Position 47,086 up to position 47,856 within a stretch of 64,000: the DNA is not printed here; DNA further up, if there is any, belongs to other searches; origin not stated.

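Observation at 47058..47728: RAYT-type Y1 transposase flanked by inverted copies of the repeat: a candidate active REP/RAYT (REPIN) system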

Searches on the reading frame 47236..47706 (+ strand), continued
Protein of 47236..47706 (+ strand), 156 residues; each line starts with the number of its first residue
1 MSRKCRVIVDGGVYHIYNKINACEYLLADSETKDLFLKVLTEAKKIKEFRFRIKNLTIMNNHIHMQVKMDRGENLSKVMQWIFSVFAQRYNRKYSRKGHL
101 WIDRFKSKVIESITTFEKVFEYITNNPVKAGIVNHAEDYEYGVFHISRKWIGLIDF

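Call 76: fold_search(model_id=the predicted structure, library=pdb)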
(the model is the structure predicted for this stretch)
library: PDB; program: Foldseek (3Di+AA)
matches with E <= 10: 1412; with E <= 0.001: 30
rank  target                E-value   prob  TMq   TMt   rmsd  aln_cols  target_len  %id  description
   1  4er8_A                6.2e-09  1.00  0.59  0.56   5.3       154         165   21  Structure of the REP associates tyrosine transposase bound to a REP hairpin (released 2012-08-15)
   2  2xma_A                9.0e-08  1.00  0.56  0.62   8.0       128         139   16  DEINOCOCCUS RADIODURANS ISDRA2 TRANSPOSASE RIGHT END DNA COMPLEX (released 2010-10-13)
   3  2xm3_D                1.2e-07  1.00  0.56  0.67   7.7       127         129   16  Deinococcus radiodurans ISDra2 Transposase Left end DNA complex (released 2010-10-13)
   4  2xm3_C                1.7e-07  1.00  0.56  0.67   7.9       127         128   16  Deinococcus radiodurans ISDra2 Transposase Left end DNA complex (released 2010-10-13)
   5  2xma_E                1.7e-07  1.00  0.56  0.62   8.1       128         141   16  DEINOCOCCUS RADIODURANS ISDRA2 TRANSPOSASE RIGHT END DNA COMPLEX (released 2010-10-13)
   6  2xqc_D                2.3e-07  1.00  0.56  0.65  10.0       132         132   15  DEINOCOCCUS RADIODURANS ISDRA2 TRANSPOSASE COMPLEXED WITH LEFT END RECOGNITION AND CLEAVAGE SITE AND ZN (released 2010-10-13)
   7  2xma_B                2.4e-07  1.00  0.56  0.64   8.0       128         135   16  DEINOCOCCUS RADIODURANS ISDRA2 TRANSPOSASE RIGHT END DNA COMPLEX (released 2010-10-13)
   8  2xm3_A                2.6e-07  1.00  0.56  0.68   7.7       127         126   15  Deinococcus radiodurans ISDra2 Transposase Left end DNA complex (released 2010-10-13)
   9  2f4f_A                2.6e-07  1.00  0.56  0.65  13.4       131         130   20  Crystal structure of IS200 transposase (released 2005-12-13)
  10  2xo6_D                3.0e-07  1.00  0.56  0.66   7.5       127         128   16  DEINOCOCCUS RADIODURANS ISDRA2 TRANSPOSASE Y132F MUTANT COMPLEXED WITH LEFT END RECOGNITION AND CLEAVAGE SITE (released 2010-10-13)
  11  2xo6_A                3.8e-07  1.00  0.56  0.64   7.9       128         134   16  DEINOCOCCUS RADIODURANS ISDRA2 TRANSPOSASE Y132F MUTANT COMPLEXED WITH LEFT END RECOGNITION AND CLEAVAGE SITE (released 2010-10-13)
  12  2ec2_E                5.2e-07  1.00  0.55  0.65   8.8       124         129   19  Crystal structure of transposase from Sulfolobus tokodaii (released 2007-02-27)
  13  2vjv_A                6.2e-07  1.00  0.57  0.70   7.0       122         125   15  Crystal structure of the IS608 transposase in complex with left end 26-mer DNA hairpin and a 6-mer DNA representing th (released 2008-02-19)
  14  2xm3_B                6.2e-07  1.00  0.56  0.67   7.8       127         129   16  Deinococcus radiodurans ISDra2 Transposase Left end DNA complex (released 2010-10-13)
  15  2vih_B                6.2e-07  1.00  0.55  0.66   6.5       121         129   16  CRYSTAL STRUCTURE OF THE IS608 TRANSPOSASE IN COMPLEX WITH Left END 26-MER DNA (released 2008-02-19)
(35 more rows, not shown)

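Call 78: find_related_loci(query=A2, collection=metagenome_contigs, flank=10000)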
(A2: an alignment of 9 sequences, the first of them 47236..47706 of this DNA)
Query A2 (156 aa) in metagenome_contigs; peptide patterns used: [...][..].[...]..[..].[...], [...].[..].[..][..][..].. (x = any residue, [..] = any of these).
600 stretches matched a pattern (row limit reached: there are more); 472 encode a relative of the query (tblastn E <= 1e-3); the best 80 are kept; 80 distinct loci.
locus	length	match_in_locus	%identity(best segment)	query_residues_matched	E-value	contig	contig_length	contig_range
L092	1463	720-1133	53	3-142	2e-43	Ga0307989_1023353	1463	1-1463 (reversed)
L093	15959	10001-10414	48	3-142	2e-41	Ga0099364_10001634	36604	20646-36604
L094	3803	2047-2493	47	3-155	8e-42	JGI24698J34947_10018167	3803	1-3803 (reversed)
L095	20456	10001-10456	47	3-155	9e-42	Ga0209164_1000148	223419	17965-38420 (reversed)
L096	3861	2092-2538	47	3-155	8e-42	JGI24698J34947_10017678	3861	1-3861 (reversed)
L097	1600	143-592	45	3-154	4e-42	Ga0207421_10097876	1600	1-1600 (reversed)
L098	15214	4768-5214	48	3-148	3e-41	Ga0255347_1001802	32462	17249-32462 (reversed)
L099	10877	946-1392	48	3-148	3e-41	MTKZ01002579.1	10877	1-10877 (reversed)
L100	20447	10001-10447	48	3-148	3e-41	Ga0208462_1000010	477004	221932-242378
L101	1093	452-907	45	3-155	1e-42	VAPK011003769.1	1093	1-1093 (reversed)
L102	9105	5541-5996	47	3-155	9e-41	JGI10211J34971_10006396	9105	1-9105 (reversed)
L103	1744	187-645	45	3-156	5e-41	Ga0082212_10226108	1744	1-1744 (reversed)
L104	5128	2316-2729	47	3-142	1e-40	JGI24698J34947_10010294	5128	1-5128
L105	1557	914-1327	44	3-142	2e-41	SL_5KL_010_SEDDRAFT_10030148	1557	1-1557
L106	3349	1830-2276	45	3-155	3e-40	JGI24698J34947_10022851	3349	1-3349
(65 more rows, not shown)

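Call 90: find_homologous_proteins(query=L004:6243-7034:+, max_evalue=1e-30)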
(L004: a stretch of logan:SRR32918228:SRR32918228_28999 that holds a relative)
Query L004:6243-7034:+ (263 aa): 2541 proteins with E <= 1e-30 among 3868 candidates; the best 120 are listed.
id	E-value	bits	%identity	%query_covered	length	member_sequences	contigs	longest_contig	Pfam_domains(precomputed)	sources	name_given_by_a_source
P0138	1.3e-170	583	99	100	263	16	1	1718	PF09674.16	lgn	-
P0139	1.9e-157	540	90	100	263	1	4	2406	PF09674.16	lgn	-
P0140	6.3e-126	437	75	98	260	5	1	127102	PF09674.16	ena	-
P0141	2.5e-97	343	58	99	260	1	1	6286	PF09674.16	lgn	-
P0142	4.2e-96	339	60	99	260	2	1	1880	PF09674.16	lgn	-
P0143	1.7e-93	331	62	98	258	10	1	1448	PF09674.16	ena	-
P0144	1.5e-91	324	60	98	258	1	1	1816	PF09674.16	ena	-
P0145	1.7e-91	324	61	98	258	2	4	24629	PF09674.16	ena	-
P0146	4.1e-91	323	60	98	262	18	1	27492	PF09674.16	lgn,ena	-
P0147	4.6e-91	323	61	98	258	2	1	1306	PF09674.16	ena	-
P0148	8.3e-91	322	61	98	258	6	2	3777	PF09674.16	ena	-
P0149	5.7e-90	319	61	98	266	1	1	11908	PF09674.16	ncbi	-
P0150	2.2e-89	317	60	98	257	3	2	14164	PF09674.16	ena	-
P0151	3.7e-89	316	60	98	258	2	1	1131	PF09674.16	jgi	-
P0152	6.4e-89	316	60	98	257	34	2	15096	PF09674.16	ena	-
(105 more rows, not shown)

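Call 91: find_encoding_contigs(protein=P0140, flank=10000, max_places=2)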
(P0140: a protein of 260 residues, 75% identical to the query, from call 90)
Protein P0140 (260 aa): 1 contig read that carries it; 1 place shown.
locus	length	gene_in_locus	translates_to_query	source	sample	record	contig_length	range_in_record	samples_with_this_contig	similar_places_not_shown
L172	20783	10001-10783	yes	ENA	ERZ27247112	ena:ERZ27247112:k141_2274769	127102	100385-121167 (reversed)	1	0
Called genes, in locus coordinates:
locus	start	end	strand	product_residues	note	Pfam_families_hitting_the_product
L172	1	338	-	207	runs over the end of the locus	PF02517:Rce1-like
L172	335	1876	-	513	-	PF00224:PK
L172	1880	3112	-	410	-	PF00375:SDF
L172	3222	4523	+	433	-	PF00696:AA_kinase, PF22468:ACT_9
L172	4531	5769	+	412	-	PF00768:Peptidase_S11, PF13354:Beta-lactamase2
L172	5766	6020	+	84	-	-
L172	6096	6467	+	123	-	PF02699:YajC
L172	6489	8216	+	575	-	PF21760:SecD_1st, PF22599:SecDF_P1_head, PF00873:ACR_tran (weak), PF02355:SecD_SecF_C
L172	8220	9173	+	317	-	PF02355:SecD_SecF_C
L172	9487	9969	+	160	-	PF01797:Y1_Tnp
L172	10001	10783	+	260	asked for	PF09674:DUF2400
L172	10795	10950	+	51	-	PF00301:Rubredoxin, PF21349:RUBY_RBDX (faint)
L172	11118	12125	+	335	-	PF00044:Gp_dh_N, PF02800:Gp_dh_C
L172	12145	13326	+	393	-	PF00162:PGK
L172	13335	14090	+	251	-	PF00121:TIM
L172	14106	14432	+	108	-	PF03840:SecG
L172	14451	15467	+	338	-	PF13145:Rotamase_2, PF13616:Rotamase_3, PF00639:Rotamase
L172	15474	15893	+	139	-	PF01029:NusB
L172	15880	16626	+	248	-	PF00557:Peptidase_M24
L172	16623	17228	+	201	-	PF00156:Pribosyltran (weak)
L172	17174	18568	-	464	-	PF03023:MurJ, PF01554:MatE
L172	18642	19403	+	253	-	PF23023:Anti-Pycsar_Apyc1, PF00753:Lactamase_B, PF12706:Lactamase_B_2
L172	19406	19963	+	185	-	PF01965:DJ-1_PfpI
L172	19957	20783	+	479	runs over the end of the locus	PF01225:Mur_ligase, PF08245:Mur_ligase_M, PF02875:Mur_ligase_C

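Call 92: find_encoding_contigs(protein=P0146, flank=10000, max_places=2)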
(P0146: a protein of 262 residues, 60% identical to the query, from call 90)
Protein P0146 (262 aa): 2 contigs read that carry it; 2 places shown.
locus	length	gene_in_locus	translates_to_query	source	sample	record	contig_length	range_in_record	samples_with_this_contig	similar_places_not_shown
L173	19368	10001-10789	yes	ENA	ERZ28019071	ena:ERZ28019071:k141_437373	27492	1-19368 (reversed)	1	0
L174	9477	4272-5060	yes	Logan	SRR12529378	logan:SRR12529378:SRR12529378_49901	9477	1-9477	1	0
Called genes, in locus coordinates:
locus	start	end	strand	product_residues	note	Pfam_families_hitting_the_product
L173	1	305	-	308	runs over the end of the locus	PF03547:Mem_trans, PF01758:SBF (weak)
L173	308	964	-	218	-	PF02517:Rce1-like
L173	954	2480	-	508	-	PF00224:PK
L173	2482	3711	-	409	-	PF00375:SDF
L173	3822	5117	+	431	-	PF00696:AA_kinase, PF22468:ACT_9 (faint)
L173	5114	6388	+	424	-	PF00768:Peptidase_S11, PF13354:Beta-lactamase2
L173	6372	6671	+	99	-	-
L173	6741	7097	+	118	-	PF02699:YajC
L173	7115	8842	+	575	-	PF21760:SecD_1st, PF22599:SecDF_P1_head, PF00873:ACR_tran (weak), PF02355:SecD_SecF_C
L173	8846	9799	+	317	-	PF02355:SecD_SecF_C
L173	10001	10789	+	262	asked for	PF09674:DUF2400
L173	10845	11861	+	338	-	PF00044:Gp_dh_N, PF02800:Gp_dh_C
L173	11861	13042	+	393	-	PF00162:PGK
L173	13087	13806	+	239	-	PF00121:TIM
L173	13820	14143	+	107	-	PF03840:SecG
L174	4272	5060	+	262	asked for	PF09674:DUF2400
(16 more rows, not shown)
